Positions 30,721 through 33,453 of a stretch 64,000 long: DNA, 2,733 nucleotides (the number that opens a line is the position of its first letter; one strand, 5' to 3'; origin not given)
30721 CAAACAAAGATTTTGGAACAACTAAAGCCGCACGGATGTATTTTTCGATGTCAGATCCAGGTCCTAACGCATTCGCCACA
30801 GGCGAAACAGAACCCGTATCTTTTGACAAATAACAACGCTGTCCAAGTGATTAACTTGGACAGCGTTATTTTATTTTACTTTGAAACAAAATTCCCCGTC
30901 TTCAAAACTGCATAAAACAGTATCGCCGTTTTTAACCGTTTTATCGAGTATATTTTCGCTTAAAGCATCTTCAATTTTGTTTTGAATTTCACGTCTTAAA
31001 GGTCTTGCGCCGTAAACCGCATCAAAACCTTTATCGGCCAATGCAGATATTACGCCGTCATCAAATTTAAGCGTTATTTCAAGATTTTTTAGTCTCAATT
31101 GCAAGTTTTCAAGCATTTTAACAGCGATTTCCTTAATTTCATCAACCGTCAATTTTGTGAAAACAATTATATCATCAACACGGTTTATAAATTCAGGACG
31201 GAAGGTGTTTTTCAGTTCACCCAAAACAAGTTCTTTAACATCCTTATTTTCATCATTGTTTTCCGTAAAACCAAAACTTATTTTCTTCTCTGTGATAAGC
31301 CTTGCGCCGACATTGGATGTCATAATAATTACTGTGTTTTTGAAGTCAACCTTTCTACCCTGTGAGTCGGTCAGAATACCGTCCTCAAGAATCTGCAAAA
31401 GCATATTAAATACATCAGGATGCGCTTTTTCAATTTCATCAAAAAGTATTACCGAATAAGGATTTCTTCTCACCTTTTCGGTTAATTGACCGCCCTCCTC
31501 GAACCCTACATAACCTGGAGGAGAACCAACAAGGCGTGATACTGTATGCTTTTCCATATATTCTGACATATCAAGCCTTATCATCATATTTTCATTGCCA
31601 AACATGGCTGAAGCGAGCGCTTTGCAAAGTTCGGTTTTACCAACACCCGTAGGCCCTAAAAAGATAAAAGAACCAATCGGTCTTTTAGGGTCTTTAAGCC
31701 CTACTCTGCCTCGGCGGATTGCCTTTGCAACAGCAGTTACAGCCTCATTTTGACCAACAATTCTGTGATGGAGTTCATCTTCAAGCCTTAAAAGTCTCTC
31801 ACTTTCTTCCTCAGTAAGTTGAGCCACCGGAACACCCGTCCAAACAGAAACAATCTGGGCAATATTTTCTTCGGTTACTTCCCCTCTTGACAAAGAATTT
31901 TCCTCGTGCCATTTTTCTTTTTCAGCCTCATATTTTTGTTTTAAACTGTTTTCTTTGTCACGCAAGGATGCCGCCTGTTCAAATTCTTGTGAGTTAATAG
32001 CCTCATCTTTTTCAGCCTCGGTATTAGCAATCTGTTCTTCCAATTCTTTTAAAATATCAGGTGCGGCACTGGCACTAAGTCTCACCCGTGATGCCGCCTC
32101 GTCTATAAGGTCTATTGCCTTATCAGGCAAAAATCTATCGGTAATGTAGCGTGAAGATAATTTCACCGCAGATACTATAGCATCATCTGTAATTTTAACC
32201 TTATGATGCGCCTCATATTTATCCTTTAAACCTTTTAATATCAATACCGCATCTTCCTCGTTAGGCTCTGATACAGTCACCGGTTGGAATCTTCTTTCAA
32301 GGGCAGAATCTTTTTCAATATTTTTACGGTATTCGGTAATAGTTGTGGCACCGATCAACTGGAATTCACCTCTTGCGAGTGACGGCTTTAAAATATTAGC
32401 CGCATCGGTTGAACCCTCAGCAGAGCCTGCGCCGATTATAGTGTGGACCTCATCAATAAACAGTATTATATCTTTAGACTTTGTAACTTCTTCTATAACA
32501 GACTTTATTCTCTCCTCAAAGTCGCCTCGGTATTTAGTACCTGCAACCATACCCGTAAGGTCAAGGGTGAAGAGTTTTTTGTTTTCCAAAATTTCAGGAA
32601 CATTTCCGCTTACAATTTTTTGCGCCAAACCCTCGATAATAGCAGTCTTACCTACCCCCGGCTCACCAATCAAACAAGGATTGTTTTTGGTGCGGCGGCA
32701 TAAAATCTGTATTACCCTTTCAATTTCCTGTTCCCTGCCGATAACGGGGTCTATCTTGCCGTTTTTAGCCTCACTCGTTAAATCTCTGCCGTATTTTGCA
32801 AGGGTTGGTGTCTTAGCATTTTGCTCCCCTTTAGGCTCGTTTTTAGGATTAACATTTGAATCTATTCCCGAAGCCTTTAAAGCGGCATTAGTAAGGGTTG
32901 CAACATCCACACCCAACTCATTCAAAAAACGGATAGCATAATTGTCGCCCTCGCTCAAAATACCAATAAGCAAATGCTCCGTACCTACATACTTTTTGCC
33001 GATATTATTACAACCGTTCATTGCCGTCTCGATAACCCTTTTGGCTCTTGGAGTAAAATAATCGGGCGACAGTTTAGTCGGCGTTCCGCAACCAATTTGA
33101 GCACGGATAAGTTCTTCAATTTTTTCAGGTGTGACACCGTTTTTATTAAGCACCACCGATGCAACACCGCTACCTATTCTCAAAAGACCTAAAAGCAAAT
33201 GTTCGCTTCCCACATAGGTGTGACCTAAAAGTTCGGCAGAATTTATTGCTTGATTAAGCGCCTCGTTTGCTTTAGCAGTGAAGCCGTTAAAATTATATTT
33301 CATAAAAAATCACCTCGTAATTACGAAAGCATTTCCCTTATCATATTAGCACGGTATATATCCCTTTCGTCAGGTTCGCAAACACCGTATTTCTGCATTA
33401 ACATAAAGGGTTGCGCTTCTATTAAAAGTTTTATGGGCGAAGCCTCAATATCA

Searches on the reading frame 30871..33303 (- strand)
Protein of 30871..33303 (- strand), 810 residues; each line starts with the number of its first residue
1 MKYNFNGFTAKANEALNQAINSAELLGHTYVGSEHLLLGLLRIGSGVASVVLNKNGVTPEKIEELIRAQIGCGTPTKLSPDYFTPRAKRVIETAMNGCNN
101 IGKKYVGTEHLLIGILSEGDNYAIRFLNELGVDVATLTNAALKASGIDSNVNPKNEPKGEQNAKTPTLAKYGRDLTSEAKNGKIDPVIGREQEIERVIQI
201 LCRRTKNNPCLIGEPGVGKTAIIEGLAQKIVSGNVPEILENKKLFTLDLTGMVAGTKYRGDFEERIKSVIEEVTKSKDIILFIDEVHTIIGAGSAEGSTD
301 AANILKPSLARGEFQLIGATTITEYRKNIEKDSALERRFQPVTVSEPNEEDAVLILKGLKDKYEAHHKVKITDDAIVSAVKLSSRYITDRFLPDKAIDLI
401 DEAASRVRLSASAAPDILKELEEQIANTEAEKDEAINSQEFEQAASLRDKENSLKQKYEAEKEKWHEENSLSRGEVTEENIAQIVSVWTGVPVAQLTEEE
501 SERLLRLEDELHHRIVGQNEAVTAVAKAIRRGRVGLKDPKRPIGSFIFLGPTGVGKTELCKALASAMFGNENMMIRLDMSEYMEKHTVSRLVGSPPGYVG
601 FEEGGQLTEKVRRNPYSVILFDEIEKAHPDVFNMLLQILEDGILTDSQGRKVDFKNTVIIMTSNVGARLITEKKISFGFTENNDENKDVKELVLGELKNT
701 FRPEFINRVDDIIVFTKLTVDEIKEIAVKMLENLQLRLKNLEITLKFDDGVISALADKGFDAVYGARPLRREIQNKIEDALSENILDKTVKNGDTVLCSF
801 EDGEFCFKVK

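Call 13: search_protein_families(library=pfam, proteins=[window:30871-33303:-])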
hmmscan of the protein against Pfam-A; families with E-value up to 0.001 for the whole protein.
window:30871-33303:- (810 aa): 27 families (the best 25 are shown)
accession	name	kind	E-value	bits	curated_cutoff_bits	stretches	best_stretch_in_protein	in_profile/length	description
PF07724.20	AAA_2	-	2.7e-72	242.7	27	1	541-712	1-166/166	AAA domain (Cdc48 subfamily)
PF17871.7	AAA_lid_9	-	3.5e-36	123.7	22.8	1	349-450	2-103/104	AAA lid domain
PF00004.35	AAA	-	3e-25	89.6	21.2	2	210-322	2-110/131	ATPase family associated with various cellular activities (AAA)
PF10431.15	ClpB_D2-small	-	3.6e-24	85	21.9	1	718-796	1-79/81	C-terminal, D2-small domain, of ClpB protein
PF02861.25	Clp_N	-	1.8e-22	79.7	20.7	2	24-70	6-52/53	Clp amino terminal domain, pathogenicity island component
PF07728.20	AAA_5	-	2.7e-20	73.2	22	2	546-666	2-124/139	AAA domain (dynein-related subfamily)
PF13191.12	AAA_16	-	6.4e-10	40.2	32.6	1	187-232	2-50/167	AAA ATPase domain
PF13401.12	AAA_22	-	3.5e-09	37.5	27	0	205-294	4-97/130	AAA domain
PF00158.32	Sigma54_activat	-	2.5e-08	34.2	20.2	1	546-663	25-141/168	Sigma-54 interaction domain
PF13173.12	AAA_14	-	1e-07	32.5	27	0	547-644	6-95/129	AAA domain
PF02151.25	UVR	-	1.4e-07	31.5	21.5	1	422-456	1-35/36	UvrB/uvrC motif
PF05621.17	TniB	-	8.1e-07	29.1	22.4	1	212-345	41-185/189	Bacterial TniB protein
PF20720.3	nSTAND3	-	2.3e-06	27.8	27.2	0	205-233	16-44/155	Novel STAND NTPase 3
PF12775.13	AAA_7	-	3.4e-06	27.1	25.8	0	546-592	36-82/181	P-loop containing dynein motor region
PF20030.5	bpMoxR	-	5.4e-05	22.8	27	0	187-239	14-63/205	MoxR domain in the MoxR-vWA-beta-propeller ternary systems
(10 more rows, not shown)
